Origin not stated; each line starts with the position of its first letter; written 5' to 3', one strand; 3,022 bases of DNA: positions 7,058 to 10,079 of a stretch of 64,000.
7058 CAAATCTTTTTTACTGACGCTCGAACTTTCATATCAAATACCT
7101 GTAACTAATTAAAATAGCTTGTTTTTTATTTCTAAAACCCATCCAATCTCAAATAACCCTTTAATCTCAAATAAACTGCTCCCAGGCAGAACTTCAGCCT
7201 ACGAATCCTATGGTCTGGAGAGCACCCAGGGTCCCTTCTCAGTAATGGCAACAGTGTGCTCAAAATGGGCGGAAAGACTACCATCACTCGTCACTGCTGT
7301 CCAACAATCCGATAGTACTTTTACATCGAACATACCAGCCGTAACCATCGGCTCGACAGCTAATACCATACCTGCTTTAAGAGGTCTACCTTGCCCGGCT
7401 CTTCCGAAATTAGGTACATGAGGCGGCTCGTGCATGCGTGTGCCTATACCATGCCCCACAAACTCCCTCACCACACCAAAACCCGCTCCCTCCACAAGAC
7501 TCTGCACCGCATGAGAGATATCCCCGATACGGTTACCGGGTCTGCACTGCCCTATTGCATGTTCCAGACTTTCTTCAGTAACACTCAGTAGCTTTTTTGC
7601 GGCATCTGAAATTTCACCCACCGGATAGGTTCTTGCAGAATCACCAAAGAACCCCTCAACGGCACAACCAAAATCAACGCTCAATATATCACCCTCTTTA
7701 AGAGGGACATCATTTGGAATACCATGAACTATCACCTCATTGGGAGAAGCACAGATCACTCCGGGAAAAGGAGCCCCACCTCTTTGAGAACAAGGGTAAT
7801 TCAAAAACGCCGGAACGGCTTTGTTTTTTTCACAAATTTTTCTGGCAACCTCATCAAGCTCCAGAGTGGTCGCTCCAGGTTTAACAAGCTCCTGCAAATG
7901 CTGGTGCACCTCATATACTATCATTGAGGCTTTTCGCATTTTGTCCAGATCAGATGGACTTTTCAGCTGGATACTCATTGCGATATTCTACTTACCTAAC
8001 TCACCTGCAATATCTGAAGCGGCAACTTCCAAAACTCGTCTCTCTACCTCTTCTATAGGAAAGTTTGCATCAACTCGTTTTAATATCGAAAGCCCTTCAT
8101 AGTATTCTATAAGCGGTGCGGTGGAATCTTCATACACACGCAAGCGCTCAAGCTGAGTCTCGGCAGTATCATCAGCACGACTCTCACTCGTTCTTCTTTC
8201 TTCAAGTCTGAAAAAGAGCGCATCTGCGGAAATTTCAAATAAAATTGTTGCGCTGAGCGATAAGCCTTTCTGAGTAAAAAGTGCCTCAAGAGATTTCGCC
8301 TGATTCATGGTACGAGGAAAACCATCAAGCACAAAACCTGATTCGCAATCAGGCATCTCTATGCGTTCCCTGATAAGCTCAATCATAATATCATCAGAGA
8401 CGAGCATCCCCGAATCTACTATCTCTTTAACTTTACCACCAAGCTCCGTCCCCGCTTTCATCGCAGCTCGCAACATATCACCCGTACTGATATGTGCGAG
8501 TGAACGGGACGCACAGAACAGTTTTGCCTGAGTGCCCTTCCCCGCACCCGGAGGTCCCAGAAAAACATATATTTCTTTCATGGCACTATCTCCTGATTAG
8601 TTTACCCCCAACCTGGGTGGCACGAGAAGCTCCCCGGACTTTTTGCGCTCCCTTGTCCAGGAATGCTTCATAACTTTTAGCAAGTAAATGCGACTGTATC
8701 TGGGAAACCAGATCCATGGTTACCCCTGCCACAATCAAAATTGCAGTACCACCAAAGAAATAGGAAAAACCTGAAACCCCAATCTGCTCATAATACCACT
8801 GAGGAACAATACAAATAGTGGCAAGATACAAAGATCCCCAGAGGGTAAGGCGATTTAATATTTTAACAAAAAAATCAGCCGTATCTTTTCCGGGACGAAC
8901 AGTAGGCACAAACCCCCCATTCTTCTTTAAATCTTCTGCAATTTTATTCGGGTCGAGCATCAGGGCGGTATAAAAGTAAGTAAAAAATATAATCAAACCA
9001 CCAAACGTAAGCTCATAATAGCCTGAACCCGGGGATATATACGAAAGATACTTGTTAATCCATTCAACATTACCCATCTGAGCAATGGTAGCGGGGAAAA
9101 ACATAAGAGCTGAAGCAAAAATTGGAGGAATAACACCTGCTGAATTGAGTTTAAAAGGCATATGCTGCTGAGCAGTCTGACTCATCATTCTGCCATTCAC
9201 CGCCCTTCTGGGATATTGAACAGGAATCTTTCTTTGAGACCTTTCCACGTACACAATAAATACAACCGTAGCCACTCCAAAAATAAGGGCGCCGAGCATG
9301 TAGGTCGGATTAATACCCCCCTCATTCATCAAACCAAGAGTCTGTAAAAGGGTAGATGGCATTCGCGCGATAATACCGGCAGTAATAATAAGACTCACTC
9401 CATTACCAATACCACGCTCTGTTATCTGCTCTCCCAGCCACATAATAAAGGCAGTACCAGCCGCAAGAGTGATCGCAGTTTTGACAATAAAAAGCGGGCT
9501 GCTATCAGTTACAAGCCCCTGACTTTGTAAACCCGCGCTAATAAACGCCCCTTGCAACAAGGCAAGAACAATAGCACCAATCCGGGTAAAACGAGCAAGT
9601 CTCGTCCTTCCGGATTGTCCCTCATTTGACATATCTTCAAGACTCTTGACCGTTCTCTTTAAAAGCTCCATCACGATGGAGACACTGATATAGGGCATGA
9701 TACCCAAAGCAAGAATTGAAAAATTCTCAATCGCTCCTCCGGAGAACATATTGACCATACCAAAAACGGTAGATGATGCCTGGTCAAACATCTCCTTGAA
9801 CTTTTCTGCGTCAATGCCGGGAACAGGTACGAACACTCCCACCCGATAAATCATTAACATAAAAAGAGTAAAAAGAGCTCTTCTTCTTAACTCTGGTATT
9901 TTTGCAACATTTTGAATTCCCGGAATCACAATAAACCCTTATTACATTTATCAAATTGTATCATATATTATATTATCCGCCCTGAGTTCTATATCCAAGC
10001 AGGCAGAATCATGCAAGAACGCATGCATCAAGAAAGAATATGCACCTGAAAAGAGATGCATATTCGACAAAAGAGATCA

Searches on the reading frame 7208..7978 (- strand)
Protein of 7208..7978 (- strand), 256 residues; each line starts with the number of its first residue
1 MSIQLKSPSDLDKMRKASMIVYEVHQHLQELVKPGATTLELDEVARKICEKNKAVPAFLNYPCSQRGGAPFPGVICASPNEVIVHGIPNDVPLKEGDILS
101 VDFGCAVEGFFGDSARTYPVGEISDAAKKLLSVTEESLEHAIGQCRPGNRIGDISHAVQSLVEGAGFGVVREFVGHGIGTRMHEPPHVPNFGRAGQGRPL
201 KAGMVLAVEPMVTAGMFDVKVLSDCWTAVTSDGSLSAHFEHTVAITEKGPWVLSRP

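Call 94: search_protein_families(library=pfam, proteins=[window:7208-7978:-], max_evalue=0.001)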
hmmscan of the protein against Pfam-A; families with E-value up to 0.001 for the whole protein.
window:7208-7978:- (256 aa): 1 family
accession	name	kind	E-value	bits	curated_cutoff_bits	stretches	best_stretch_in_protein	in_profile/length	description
PF00557.29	Peptidase_M24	-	4.5e-53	180.5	23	1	12-247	1-208/208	Metallopeptidase family M24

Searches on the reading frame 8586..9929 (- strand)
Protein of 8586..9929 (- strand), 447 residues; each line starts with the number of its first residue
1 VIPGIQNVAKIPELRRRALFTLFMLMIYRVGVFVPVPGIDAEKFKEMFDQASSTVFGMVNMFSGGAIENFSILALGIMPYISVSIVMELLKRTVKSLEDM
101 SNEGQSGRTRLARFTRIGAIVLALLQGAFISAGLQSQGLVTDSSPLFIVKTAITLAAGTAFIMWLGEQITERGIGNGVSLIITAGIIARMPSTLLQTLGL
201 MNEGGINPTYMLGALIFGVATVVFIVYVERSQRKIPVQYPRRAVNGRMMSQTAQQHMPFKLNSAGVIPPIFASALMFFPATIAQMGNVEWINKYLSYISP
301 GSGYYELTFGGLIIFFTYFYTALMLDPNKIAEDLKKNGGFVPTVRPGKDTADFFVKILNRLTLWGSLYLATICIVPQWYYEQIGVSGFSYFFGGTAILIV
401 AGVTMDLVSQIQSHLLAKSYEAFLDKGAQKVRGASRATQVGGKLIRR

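Call 13: find_related_loci(query=window:8586-9929:-, collection=genome_contigs, flank=1000)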
Query window:8586-9929:- (447 aa) in genome_contigs; peptide patterns used: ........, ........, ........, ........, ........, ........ (x = any residue, [..] = any of these).
600 stretches matched a pattern (row limit reached: there are more); 592 encode a relative of the query (tblastn E <= 1e-3); the best 80 are kept; 80 distinct loci.
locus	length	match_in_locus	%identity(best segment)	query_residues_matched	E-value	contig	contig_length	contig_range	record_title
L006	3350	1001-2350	48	4-447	2e-143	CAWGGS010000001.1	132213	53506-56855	MAG: uncultured delta proteobacterium isolate MFD02923.bin.1.89 genome assembly, contig: contig_11884, whole genome shot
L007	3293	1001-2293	49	4-432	2e-140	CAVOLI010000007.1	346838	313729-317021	MAG: uncultured delta proteobacterium isolate MFD09964.bin.2.242 genome assembly, contig: contig_32209, whole genome sho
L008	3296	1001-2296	49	1-430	6e-140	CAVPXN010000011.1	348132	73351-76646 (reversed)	MAG: uncultured delta proteobacterium isolate MFD01721.bin.1.277 genome assembly, contig: contig_3614, whole genome shot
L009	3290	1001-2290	48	4-433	4e-139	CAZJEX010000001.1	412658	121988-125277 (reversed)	MAG TPA_asm: uncultured Desulfobulbus sp. isolate SRP302447_co4_640 genome assembly, contig: NODE_57_length_412658_cov_7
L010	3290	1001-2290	49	6-433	4e-139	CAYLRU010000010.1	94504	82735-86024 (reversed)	MAG TPA_asm: uncultured Desulfobacteraceae bacterium isolate SRP338002_co1_209 genome assembly, contig: NODE_220_length_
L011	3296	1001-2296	49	4-433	2e-138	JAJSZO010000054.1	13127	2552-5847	MAG: Deltaproteobacteria bacterium isolate SM14434AFWG171 FWG171_EthSRB1_contig054_0013127bp, whole genome shotgun seque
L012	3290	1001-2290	48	4-433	3e-138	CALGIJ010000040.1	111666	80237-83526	MAG TPA_asm: uncultured Desulfobacterales bacterium isolate SRR3330205_bin.88_CONCOCT_v1.1_MAG genome assembly, contig:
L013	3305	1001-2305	50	1-432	3e-138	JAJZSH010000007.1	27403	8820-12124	MAG: Deltaproteobacteria bacterium isolate SKS3.bin27 NODE_2543_length_27403_cov_2.810933, whole genome shotgun sequence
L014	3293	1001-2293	49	4-432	4e-138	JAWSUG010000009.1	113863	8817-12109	MAG: Desulfobulbaceae bacterium isolate B4G8CH4-05 NODE_9_length_113863_cov_14.690893, whole genome shotgun sequence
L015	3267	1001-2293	49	4-432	1e-139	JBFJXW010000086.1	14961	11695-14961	MAG: Desulfobulbus sp. isolate Mix_sand19.2022.05.G.7 k141_1161008_length_14961_cov_12.7868, whole genome shotgun sequen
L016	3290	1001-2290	48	4-433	9e-138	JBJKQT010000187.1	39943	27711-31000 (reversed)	MAG: Desulfocapsaceae bacterium isolate Bin_41 S1Ck127_2268730_flag_0_multi_21.9947_len_39943, whole genome shotgun sequ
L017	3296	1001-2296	48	4-436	1e-137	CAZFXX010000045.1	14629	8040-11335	MAG TPA_asm: uncultured Desulfobacteraceae bacterium isolate binchicken_co181_129 genome assembly, contig: NODE_7281_len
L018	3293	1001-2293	47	4-432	5e-137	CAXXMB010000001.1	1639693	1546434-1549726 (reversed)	MAG: uncultured Desulfatitalea sp. isolate 24a4592a-339c-494a-8bd6-25b06643d142 genome assembly, contig: contig_1, whole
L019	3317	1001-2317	47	1-423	2e-136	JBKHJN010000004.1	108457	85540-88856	MAG: Desulfobacteraceae bacterium isolate D4M11_8 NODE_37_length_108457_cov_23.622756, whole genome shotgun sequence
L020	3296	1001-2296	49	4-433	6e-136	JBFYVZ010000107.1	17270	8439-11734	MAG: Desulfobacteraceae bacterium isolate PPR_0336 PPR_0336.fa_k121_846684, whole genome shotgun sequence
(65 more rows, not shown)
